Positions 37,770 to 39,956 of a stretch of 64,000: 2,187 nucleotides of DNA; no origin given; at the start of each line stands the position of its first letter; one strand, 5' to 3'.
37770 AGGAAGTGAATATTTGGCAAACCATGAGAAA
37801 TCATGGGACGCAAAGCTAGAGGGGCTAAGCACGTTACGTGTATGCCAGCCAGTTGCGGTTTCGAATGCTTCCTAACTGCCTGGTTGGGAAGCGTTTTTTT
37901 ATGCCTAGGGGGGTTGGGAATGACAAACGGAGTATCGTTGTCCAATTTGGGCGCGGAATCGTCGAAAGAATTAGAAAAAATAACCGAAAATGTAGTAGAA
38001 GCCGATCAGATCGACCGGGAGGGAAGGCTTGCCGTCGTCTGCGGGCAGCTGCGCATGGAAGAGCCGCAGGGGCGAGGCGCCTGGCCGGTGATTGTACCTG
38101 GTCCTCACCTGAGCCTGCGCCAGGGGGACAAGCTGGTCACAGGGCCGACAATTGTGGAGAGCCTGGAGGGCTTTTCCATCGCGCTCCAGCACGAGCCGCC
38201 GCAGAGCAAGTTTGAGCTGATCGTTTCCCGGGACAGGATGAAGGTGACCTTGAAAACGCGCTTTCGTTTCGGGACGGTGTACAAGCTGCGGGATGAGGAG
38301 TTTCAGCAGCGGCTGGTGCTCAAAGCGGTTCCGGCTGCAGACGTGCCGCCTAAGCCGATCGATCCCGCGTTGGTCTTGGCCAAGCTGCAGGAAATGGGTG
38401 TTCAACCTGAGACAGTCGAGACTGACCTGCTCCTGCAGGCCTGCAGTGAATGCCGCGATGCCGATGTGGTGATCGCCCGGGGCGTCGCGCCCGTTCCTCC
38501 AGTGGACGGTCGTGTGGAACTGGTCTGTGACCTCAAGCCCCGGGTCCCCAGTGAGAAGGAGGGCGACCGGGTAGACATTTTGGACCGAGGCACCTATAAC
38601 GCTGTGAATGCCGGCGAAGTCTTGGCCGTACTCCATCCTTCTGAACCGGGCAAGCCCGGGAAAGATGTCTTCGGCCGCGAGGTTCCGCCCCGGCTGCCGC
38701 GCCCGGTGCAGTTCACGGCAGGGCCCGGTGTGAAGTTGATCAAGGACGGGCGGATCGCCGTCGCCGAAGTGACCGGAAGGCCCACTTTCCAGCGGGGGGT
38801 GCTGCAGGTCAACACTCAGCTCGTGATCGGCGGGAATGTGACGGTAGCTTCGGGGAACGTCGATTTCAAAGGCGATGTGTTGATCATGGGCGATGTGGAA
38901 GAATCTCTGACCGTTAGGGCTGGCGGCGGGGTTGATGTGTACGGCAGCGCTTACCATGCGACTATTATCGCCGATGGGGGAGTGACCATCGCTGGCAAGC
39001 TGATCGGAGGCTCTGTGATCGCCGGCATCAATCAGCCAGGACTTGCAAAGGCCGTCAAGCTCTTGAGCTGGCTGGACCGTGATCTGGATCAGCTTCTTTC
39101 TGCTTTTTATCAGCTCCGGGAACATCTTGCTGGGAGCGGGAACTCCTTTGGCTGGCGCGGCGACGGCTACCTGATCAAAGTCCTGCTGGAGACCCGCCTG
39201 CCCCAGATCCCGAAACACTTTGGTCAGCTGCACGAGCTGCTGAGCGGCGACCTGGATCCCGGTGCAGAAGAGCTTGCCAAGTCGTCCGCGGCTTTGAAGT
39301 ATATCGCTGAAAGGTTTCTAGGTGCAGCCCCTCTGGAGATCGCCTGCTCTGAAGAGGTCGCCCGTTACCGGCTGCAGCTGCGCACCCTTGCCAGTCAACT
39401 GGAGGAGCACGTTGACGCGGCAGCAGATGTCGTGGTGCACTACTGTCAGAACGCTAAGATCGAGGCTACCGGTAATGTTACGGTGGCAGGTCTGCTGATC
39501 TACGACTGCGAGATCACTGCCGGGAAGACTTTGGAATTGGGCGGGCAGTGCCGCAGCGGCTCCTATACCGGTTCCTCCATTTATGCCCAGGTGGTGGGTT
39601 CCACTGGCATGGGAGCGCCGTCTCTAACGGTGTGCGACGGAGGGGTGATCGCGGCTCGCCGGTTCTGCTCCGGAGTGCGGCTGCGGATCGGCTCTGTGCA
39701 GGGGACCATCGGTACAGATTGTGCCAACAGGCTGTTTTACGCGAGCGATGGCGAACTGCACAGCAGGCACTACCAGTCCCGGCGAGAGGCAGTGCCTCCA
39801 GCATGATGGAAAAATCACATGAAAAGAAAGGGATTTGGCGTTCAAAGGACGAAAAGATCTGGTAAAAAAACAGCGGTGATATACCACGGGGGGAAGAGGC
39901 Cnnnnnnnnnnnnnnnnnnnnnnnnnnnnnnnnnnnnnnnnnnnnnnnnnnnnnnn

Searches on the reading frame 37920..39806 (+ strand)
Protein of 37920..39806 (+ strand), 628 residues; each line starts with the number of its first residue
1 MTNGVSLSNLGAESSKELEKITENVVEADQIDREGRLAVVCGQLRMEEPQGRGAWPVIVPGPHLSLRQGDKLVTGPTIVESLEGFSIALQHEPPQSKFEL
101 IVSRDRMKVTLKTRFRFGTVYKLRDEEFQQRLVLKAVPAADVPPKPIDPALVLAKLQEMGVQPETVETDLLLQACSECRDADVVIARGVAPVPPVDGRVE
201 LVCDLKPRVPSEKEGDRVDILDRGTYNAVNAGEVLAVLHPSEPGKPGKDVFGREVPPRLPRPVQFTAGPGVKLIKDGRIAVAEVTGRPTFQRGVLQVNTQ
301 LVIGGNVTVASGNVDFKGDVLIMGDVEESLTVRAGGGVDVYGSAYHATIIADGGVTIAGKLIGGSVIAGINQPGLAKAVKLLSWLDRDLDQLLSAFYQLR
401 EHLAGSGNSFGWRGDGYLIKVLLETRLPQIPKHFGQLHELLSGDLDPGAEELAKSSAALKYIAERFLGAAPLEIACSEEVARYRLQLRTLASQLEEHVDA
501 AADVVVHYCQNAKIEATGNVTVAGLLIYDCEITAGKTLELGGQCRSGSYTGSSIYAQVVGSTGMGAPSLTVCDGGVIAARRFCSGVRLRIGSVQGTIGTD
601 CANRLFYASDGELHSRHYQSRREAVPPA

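Call 6: search_protein_families(library=pfam, proteins=[window:37920-39806:+])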
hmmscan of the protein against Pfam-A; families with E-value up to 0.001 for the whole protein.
window:37920-39806:+ (628 aa): 3 families
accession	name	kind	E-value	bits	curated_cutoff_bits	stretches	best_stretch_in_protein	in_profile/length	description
PF20250.3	FapA_N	-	9.4e-32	110.2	27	1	100-292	3-177/178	Flagellar Assembly Protein A N-terminal region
PF03961.19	FapA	-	8.5e-22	78.5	31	2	301-369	3-74/272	Flagellar Assembly Protein A beta solenoid domain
PF03775.22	MinC_C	-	0.00011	22.5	33.2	0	309-343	6-41/102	Septum formation inhibitor MinC, C-terminal domain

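Call 8: find_encoding_contigs(protein=window:37920-39806:+, flank=3000, max_places=4)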
Protein window:37920-39806:+ (628 aa): 23 contigs read that carry it; 4 places shown.
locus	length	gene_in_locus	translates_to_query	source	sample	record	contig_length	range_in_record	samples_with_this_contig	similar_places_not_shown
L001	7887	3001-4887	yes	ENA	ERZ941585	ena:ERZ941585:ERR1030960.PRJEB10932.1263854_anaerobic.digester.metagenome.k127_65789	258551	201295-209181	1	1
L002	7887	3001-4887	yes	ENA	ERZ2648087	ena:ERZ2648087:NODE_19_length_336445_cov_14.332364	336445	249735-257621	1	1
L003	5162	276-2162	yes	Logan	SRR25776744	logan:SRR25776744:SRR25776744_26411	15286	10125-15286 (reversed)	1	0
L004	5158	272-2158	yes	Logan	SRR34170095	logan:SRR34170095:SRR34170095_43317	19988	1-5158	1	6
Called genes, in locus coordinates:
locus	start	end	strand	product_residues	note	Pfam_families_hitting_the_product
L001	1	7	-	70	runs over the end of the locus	-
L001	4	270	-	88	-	-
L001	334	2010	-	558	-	PF09587:PGA_cap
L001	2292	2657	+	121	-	PF13248:Zn_ribbon_3 (faint), PF17032:Zn_ribbon_15, PF24463:DUF7577 (faint), PF24460:DUF7575 (weak), PF13240:Zn_Ribbon_1 (weak)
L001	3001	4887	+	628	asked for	PF20250:FapA_N, PF03961:FapA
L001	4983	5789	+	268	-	PF08448:PAS_4, PF13426:PAS_9 (weak), PF00015:MCPsignal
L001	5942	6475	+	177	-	PF00583:Acetyltransf_1, PF13302:Acetyltransf_3, PF13523:Acetyltransf_8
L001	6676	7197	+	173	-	PF01257:2Fe-2S_thioredx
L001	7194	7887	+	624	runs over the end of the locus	PF01512:Complex1_51K, PF10531:SLBB (weak), PF10589:NADH_4Fe-4S, PF00037:Fer4 (weak), PF12838:Fer4_7, PF13187:Fer4_9, PF13237:Fer4_10, PF14697:Fer4_21, +1 more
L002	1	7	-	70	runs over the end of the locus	-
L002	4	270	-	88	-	-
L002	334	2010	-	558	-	PF09587:PGA_cap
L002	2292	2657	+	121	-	PF13248:Zn_ribbon_3 (faint), PF17032:Zn_ribbon_15, PF24463:DUF7577 (faint), PF24460:DUF7575 (weak), PF13240:Zn_Ribbon_1 (weak)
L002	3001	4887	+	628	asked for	PF20250:FapA_N, PF03961:FapA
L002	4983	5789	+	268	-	PF08448:PAS_4, PF13426:PAS_9 (weak), PF00015:MCPsignal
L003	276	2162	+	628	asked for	PF20250:FapA_N, PF03961:FapA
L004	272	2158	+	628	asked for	PF20250:FapA_N, PF03961:FapA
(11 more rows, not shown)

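Call 9: find_related_loci(query=window:37920-39806:+, collection=genome_contigs, flank=3000)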
Query window:37920-39806:+ (628 aa) in genome_contigs; peptide patterns used: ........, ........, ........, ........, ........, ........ (x = any residue, [..] = any of these).
133 stretches matched a pattern; 8 encode a relative of the query (tblastn E <= 1e-3); 8 distinct loci.
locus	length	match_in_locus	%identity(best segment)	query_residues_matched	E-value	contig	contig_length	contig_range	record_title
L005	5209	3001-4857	62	1-618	0e+0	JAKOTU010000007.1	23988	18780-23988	MAG: Bacillota bacterium isolate CAAI_maxbin.063_sub k201_196447, whole genome shotgun sequence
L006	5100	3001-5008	66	42-621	2e-86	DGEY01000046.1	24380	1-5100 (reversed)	MAG TPA_asm: Firmicutes bacterium UBA3914 UBA3914_contig_174, whole genome shotgun sequence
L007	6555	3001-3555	29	182-364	2e-17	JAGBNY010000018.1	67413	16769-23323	MAG: Lachnospiraceae bacterium isolate RGIG9288 Water_deer_Rumen.Co__c144089, whole genome shotgun sequence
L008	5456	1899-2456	28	180-364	9e-17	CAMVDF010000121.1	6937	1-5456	MAG TPA_asm: uncultured Lachnospiraceae bacterium isolate SRR8387714_bin.49_metaWRAP_v1.3_MAG genome assembly, contig: E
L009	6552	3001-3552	31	183-363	2e-16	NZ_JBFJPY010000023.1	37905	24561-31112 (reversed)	MAG: Arsukibacterium sp. isolate Mix_sand18.2022.04.D.73 k141_2970181_length_37905_cov_17.0000, whole genome shotgun seq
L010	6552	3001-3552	31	183-363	1e-16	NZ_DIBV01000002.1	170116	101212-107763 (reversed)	MAG: Arsukibacterium sp. UBA5043 UBA5043_contig_988, whole genome shotgun sequence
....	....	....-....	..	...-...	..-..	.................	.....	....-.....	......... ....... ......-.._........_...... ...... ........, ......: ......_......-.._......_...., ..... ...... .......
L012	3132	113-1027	23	45-363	5e-12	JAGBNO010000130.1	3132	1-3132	MAG: Lachnospiraceae bacterium isolate RGIG9278 Water_deer_Rumen.Co__c862019, whole genome shotgun sequence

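Call 13: find_related_loci(query=window:37920-39806:+, collection=metagenome_contigs, flank=2500)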
Query window:37920-39806:+ (628 aa) in metagenome_contigs; peptide patterns used: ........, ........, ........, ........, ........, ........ (x = any residue, [..] = any of these).
185 stretches matched a pattern; 10 encode a relative of the query (tblastn E <= 1e-3); 10 distinct loci.
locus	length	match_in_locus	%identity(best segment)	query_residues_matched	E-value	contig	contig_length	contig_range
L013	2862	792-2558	64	32-618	0e+0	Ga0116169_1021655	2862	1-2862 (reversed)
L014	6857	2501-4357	63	1-618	0e+0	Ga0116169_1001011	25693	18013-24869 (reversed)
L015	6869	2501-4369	58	1-621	0e+0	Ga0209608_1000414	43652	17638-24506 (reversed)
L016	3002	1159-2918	60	33-621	2e-164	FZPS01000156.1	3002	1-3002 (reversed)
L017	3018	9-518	61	450-618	2e-58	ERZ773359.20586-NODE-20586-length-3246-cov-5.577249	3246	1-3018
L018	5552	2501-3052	31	183-363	1e-16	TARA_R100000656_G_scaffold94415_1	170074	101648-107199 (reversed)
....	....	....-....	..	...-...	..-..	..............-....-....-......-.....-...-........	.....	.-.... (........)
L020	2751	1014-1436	34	214-356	3e-13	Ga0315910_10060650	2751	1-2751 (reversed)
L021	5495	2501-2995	32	195-359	2e-8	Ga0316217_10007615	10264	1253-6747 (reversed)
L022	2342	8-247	38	276-356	1e-7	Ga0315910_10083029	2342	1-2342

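Call 23: find_homologous_proteins(query=window:37920-39806:+, max_evalue=1e-20)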
Query window:37920-39806:+ (628 aa): 18 proteins with E <= 1e-20 among 8000 candidates.
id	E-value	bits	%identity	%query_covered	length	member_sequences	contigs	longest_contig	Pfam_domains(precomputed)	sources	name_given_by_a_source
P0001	0.0e+0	1402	100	100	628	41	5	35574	PF20250.4,PF03961.20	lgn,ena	-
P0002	5.8e-242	823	63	98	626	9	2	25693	PF20250.4,PF03961.20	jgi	-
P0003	1.3e-240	819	64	93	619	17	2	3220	PF20250.4,PF03961.20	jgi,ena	-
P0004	3.2e-230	784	58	99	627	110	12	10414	PF20250.4,PF03961.20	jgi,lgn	-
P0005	2.5e-224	765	60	94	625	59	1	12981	PF20250.4,PF03961.20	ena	-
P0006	1.7e-220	752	57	98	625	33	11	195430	PF20250.4,PF03961.20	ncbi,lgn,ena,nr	ncbi:MAG: FapA family protein [Bacillota bacterium]|nr:FapA family protein [Bacillota bacterium]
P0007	2.0e-194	666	52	95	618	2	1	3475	PF20250.4,PF03961.20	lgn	-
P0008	7.7e-187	641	50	94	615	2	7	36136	PF20250.4,PF03961.20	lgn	-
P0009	5.6e-181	622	50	93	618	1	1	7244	PF03775.23,PF20250.4,PF03961.20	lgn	-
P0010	6.3e-142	493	43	97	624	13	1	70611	PF03775.23,PF20250.4,PF03961.20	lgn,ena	-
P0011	2.7e-138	481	41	96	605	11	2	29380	PF20250.4,PF03961.20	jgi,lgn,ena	-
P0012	1.8e-130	455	41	91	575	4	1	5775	PF20250.4,PF03961.20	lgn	-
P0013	8.5e-126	439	38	95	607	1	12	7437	PF20250.4,PF03961.20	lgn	-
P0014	6.3e-124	433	39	94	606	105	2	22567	PF20250.4,PF03961.20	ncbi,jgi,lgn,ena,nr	ncbi:MAG TPA: FapA family protein [Bacillota bacterium]|nr:FapA family protein [Bacillota bacterium]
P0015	1.0e-123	433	39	97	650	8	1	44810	PF20250.4,PF03961.20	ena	-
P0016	6.6e-94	334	35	89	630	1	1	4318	PF03775.23,PF20250.4,PF03961.20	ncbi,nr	ncbi:MAG: FapA family protein [Bacillota bacterium]|nr:FapA family protein [Bacillota bacterium]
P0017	1.2e-72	264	30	90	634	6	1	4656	PF20250.4,PF03961.20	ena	-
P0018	1.7e-40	158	27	95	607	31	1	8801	PF20250.4,PF03961.20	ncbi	-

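Call 24: find_encoding_contigs(protein=P0006, flank=2500, max_places=1)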
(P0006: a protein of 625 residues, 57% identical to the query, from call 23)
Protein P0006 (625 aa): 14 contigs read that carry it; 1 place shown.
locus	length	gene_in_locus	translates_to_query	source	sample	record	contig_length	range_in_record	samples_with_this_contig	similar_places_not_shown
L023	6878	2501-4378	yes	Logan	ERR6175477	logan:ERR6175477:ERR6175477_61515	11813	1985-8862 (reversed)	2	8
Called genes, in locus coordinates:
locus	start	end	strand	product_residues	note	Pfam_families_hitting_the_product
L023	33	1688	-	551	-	PF09587:PGA_cap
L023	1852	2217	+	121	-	PF13248:Zn_ribbon_3 (faint), PF13240:Zn_Ribbon_1 (faint), PF24460:DUF7575 (faint), PF17032:Zn_ribbon_15, PF24463:DUF7577 (faint), PF12773:DZR (weak)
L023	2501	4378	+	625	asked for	PF20250:FapA_N, PF03961:FapA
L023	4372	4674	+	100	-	PF01740:STAS, PF13466:STAS_2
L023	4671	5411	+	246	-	PF13581:HATPase_c_2 (weak), PF02518:HATPase_c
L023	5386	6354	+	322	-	PF13487:HD_5, PF01966:HD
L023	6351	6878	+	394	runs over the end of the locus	PF07228:SpoIIE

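Call 25: find_encoding_contigs(protein=P0008, flank=2500, max_places=1)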
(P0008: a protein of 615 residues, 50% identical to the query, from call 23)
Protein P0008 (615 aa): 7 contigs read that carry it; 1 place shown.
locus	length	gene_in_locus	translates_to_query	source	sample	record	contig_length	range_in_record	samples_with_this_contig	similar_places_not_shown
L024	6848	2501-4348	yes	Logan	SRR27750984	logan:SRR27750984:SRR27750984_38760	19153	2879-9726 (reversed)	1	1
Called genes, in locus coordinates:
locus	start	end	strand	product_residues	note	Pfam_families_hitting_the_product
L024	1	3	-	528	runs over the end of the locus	PF09587:PGA_cap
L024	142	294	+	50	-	-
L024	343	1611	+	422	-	PF01595:CNNM, PF00571:CBS, PF03471:CorC_HlyC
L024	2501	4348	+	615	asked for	PF20250:FapA_N, PF03961:FapA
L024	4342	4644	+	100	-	PF01740:STAS, PF13466:STAS_2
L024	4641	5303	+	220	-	PF13581:HATPase_c_2, PF02518:HATPase_c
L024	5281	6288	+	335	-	PF13487:HD_5, PF01966:HD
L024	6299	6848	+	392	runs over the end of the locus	PF07228:SpoIIE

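Call 26: find_encoding_contigs(protein=P0010, flank=2500, max_places=1)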
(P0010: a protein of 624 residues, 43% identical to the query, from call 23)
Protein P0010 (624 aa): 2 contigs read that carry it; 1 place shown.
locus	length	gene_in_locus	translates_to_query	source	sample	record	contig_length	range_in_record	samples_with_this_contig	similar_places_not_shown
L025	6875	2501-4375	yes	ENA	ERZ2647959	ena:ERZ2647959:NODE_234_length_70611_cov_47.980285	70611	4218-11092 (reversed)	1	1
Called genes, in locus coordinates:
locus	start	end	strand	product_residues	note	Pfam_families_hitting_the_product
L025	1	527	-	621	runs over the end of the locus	PF02743:dCache_1, PF00672:HAMP, PF00015:MCPsignal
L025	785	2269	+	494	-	PF02789:Peptidase_M17_N, PF00883:Peptidase_M17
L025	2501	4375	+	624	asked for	PF20250:FapA_N, PF03775:MinC_C (faint), PF03961:FapA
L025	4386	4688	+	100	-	PF01740:STAS, PF13466:STAS_2 (weak)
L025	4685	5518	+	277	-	PF13581:HATPase_c_2 (weak), PF02518:HATPase_c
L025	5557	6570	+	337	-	PF13487:HD_5, PF01966:HD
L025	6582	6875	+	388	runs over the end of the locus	PF07228:SpoIIE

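Call 27: find_encoding_contigs(protein=P0011, flank=2500, max_places=1)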
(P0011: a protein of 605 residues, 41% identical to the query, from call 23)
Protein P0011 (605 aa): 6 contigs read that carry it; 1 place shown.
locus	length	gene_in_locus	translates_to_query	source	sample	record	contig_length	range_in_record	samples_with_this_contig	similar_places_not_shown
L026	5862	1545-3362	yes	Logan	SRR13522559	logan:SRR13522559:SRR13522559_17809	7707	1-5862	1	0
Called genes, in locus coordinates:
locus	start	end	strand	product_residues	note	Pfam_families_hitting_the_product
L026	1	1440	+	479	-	?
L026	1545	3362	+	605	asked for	PF20250:FapA_N, PF03961:FapA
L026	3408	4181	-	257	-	PF00491:Arginase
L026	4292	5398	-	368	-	PF25270:Khk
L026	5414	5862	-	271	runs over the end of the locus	PF01208:URO-D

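Call 29: find_encoding_contigs(protein=P0014, flank=2500, max_places=1)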
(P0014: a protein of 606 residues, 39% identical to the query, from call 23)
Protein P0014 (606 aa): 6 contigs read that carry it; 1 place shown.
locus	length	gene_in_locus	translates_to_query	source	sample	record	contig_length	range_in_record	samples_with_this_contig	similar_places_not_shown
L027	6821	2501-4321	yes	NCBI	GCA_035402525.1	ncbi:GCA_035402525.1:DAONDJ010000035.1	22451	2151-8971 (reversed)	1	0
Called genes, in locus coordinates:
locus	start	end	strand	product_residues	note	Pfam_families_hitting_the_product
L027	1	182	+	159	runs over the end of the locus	PF13545:HTH_Crp_2 (faint), PF22381:Staph_reg_Sar_Rot (weak), PF13463:HTH_27 (weak), PF01047:MarR, PF12802:MarR_2, PF13601:HTH_34 (faint)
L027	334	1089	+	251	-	PF10340:Say1_Mug180, PF20434:BD-FAE, PF07859:Abhydrolase_3, PF00326:Peptidase_S9 (weak), PF07859:Abhydrolase_3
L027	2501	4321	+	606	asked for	PF20250:FapA_N, PF03961:FapA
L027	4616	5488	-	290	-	-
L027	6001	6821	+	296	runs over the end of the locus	PF00515:TPR_1 (faint), PF07719:TPR_2 (faint), PF13414:TPR_11 (faint), PF13432:TPR_16 (faint)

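Call 30: find_encoding_contigs(protein=P0015, flank=2500, max_places=1)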
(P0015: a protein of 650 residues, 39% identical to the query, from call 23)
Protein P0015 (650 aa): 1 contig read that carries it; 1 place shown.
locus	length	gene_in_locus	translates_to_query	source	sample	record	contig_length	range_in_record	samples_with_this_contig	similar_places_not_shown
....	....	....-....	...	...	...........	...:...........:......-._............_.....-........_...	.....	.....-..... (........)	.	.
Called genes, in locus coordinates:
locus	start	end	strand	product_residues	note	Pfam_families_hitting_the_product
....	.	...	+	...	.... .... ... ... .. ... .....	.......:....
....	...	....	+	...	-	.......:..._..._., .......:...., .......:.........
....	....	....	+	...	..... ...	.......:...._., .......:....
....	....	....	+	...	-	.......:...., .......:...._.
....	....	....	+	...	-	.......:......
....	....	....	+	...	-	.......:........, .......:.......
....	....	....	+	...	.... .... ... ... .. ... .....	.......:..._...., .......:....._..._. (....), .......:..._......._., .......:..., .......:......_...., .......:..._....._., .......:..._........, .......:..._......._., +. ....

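Call 31: find_encoding_contigs(protein=P0009, flank=2500, max_places=1)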
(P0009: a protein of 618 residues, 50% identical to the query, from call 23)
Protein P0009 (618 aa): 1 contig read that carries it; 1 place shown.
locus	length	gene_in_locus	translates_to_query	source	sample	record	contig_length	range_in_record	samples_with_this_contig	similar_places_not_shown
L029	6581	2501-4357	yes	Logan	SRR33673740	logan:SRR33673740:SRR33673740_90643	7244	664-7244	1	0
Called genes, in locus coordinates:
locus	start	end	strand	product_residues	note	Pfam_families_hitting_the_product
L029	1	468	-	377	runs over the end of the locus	?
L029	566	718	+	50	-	-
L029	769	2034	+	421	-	PF01595:CNNM, PF00571:CBS, PF03471:CorC_HlyC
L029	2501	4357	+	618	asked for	PF20250:FapA_N, PF03775:MinC_C (faint), PF03961:FapA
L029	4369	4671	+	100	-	PF01740:STAS, PF13466:STAS_2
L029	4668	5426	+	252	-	PF13581:HATPase_c_2, PF02518:HATPase_c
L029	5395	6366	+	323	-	PF13487:HD_5, PF01966:HD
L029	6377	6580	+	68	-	?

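Call 57: find_encoding_contigs(protein=P0016, flank=2500, max_places=1)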
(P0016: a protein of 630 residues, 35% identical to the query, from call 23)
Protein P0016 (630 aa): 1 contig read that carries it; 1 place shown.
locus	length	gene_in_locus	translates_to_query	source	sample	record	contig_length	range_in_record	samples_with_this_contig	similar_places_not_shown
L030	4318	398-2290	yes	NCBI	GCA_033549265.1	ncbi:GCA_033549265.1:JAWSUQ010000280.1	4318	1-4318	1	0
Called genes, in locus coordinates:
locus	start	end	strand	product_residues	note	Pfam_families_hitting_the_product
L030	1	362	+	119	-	PF07228:SpoIIE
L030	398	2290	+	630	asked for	PF20250:FapA_N, PF03775:MinC_C (faint), PF03961:FapA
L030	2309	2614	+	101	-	PF01740:STAS, PF13466:STAS_2 (weak)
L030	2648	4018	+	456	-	PF13581:HATPase_c_2, PF02518:HATPase_c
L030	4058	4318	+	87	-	?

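Call 58: find_encoding_contigs(protein=P0017, flank=2500, max_places=1)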
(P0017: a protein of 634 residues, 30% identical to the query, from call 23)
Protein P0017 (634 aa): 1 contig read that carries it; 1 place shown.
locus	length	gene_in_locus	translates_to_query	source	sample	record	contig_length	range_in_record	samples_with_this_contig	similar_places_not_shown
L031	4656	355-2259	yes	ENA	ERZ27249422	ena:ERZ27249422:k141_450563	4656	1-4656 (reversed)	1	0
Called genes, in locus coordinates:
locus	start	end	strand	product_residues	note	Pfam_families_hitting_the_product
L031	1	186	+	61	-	?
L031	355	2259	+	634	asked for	PF20250:FapA_N, PF03961:FapA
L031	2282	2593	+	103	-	PF01740:STAS, PF13466:STAS_2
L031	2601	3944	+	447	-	PF13581:HATPase_c_2, PF02518:HATPase_c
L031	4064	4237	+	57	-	-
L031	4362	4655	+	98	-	?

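Call 59: find_encoding_contigs(protein=P0018, flank=2500, max_places=1)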
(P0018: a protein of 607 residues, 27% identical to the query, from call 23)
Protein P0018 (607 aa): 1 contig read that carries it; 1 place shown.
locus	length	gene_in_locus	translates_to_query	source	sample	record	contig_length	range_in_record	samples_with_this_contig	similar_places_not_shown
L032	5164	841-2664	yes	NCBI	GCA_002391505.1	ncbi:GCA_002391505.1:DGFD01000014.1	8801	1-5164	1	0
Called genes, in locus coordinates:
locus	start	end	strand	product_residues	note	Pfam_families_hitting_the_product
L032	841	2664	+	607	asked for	PF20250:FapA_N, PF03961:FapA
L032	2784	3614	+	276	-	PF00702:Hydrolase (faint), PF08282:Hydrolase_3, PF05116:S6PP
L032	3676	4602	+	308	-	PF00892:EamA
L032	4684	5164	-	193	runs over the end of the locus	PF01966:HD (weak)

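Call 60: find_encoding_contigs(protein=P0013, flank=2500, max_places=1)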
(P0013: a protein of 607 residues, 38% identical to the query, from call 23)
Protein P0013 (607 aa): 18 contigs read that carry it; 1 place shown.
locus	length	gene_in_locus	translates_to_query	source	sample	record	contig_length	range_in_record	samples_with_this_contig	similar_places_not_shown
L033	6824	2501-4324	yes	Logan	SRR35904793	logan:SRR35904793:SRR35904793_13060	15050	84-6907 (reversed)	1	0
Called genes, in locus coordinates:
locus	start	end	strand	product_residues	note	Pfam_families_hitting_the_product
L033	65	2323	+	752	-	PF17203:sCache_3_2 (weak), PF00990:GGDEF, PF00563:EAL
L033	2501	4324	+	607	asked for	PF20250:FapA_N, PF03961:FapA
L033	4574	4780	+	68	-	PF14070:YjfB_motility (weak)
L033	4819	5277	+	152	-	PF06445:GyrI-like, PF14526:Cass2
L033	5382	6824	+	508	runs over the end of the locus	?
